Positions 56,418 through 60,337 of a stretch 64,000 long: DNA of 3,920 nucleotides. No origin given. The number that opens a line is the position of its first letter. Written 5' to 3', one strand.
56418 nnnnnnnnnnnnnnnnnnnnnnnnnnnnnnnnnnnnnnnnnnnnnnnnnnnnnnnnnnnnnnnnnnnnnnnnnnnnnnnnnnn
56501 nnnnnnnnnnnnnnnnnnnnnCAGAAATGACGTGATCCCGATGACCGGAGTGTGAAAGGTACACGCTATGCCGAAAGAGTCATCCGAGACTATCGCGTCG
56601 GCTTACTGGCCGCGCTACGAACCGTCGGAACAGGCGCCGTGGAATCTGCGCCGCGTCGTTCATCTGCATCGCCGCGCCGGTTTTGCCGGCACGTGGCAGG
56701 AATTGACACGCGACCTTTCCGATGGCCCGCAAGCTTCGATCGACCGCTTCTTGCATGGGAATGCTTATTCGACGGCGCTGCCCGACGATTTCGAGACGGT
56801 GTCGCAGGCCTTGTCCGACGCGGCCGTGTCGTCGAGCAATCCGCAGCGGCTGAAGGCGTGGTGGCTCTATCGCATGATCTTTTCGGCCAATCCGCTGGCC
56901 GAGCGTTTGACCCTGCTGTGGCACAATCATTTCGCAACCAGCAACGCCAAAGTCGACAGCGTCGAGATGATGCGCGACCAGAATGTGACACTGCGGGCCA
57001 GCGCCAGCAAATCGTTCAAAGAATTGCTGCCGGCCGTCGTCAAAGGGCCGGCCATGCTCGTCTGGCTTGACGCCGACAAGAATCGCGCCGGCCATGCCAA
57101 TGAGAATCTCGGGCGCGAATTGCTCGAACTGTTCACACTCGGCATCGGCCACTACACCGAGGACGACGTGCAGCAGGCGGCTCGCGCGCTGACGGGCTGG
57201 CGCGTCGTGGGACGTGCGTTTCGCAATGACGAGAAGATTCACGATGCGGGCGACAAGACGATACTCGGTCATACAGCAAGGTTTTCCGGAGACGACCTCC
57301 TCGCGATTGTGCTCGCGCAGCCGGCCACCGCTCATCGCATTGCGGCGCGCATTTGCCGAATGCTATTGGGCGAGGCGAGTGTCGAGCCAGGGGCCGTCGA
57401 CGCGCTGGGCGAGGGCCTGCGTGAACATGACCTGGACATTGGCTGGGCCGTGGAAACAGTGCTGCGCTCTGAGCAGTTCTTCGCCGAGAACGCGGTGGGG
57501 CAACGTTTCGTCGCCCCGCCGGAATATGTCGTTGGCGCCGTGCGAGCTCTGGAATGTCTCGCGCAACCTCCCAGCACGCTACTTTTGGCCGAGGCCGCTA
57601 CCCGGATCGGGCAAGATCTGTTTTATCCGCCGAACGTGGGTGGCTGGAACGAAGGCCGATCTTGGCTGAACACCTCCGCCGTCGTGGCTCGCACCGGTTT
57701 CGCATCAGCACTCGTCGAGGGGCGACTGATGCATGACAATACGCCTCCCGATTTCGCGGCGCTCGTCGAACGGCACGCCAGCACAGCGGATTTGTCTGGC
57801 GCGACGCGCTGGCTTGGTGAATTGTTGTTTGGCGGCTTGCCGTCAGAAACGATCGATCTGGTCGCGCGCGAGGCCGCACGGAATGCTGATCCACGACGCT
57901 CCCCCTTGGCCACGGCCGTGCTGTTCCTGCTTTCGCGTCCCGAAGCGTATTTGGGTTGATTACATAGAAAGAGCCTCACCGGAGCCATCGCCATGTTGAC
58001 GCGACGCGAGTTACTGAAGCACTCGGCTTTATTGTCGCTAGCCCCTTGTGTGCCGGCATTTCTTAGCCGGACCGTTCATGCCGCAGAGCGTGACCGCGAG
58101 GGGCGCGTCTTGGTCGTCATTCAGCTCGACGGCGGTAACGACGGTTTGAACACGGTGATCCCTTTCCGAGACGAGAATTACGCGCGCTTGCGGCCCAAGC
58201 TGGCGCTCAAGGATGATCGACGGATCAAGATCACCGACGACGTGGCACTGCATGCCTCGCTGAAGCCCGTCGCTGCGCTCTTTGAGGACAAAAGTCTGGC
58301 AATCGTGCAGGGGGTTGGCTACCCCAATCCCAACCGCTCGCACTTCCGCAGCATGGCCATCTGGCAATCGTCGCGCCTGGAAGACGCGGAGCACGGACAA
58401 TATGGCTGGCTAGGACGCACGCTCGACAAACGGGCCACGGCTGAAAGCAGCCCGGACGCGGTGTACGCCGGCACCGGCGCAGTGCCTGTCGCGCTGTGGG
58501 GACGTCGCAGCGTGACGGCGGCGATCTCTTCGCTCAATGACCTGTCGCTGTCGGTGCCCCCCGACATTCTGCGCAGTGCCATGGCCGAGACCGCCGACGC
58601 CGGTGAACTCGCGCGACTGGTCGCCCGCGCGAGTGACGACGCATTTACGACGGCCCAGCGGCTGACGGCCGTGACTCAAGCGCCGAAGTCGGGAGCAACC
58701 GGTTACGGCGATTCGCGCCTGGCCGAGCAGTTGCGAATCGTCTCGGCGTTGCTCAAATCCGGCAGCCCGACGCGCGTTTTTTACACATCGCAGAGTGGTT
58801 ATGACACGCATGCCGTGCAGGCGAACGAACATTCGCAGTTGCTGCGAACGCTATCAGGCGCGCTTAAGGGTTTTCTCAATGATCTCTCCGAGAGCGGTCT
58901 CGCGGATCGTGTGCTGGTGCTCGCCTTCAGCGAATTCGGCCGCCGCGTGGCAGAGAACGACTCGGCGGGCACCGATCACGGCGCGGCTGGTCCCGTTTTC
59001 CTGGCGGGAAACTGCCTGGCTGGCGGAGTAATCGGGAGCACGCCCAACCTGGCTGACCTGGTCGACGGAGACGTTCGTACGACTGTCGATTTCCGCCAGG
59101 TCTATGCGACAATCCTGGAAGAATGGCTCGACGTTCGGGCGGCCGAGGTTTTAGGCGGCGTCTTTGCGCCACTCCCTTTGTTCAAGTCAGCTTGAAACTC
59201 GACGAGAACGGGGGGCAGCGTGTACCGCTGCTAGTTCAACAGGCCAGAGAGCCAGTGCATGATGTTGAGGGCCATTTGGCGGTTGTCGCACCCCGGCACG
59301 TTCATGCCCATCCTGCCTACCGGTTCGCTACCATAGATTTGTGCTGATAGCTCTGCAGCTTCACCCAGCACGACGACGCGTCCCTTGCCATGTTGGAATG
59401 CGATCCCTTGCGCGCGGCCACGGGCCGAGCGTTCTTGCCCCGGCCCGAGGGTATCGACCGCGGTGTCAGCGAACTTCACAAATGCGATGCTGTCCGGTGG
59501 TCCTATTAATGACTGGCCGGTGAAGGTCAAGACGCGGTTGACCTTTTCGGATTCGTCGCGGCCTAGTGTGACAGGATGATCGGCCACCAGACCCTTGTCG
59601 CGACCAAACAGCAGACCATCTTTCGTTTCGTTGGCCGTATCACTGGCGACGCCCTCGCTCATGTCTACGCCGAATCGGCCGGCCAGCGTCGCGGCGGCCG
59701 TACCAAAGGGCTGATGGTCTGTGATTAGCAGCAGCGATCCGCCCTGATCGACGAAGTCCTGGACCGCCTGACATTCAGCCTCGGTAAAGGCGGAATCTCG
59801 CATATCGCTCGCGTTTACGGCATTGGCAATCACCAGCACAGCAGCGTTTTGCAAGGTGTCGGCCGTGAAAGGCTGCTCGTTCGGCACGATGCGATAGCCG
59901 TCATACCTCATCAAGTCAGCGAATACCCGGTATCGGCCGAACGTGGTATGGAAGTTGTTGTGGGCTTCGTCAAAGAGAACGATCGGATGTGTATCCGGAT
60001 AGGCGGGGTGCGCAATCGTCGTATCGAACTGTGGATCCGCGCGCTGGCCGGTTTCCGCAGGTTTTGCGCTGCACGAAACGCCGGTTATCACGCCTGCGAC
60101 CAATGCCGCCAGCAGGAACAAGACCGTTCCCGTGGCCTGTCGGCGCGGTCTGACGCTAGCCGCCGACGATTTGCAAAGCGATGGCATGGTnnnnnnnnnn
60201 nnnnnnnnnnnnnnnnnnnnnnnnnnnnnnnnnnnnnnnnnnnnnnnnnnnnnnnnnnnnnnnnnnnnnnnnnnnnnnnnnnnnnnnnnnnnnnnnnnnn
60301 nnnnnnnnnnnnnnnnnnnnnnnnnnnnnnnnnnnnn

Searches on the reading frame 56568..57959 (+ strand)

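Call 54: search_protein_families(library=pfam, proteins=[window:56568-57959:+], max_evalue=0.00001)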
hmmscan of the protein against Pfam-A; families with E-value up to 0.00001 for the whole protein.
window:56568-57959:+ (463 aa): 1 family
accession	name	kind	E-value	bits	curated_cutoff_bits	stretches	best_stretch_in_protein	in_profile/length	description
PF08811.16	DUF1800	-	1.7e-97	327.7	26.1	1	32-459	1-416/419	Protein of unknown function (DUF1800)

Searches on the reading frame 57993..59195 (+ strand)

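Call 54: search_protein_families(library=pfam, proteins=[window:57993-59195:+], max_evalue=0.00001)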
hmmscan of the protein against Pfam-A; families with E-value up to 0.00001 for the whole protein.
window:57993-59195:+ (400 aa): 1 family
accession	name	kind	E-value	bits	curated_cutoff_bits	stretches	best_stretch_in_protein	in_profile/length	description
PF07394.17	DUF1501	-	1e-31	111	27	1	40-376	4-359/390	Protein of unknown function (DUF1501)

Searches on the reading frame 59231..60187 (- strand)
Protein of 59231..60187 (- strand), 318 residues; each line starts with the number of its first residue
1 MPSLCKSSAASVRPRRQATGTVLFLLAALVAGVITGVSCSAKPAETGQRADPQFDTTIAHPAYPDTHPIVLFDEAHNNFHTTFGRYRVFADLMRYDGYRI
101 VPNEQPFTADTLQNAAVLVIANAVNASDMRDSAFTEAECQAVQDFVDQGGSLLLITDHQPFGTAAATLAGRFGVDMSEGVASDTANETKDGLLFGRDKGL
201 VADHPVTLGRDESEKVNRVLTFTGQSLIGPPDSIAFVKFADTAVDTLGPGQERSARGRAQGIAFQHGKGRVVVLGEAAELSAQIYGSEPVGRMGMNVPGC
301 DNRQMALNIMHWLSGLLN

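Call 54: search_protein_families(library=pfam, proteins=[window:59231-60187:-], max_evalue=0.00001)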
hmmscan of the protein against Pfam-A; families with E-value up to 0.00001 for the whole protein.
window:59231-60187:- (318 aa): 1 family
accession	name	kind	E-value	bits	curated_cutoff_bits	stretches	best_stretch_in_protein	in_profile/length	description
PF23355.1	IFT52_GIFT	-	5.4e-06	26.1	27.2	0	70-157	2-81/246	IFT52 GIFT domain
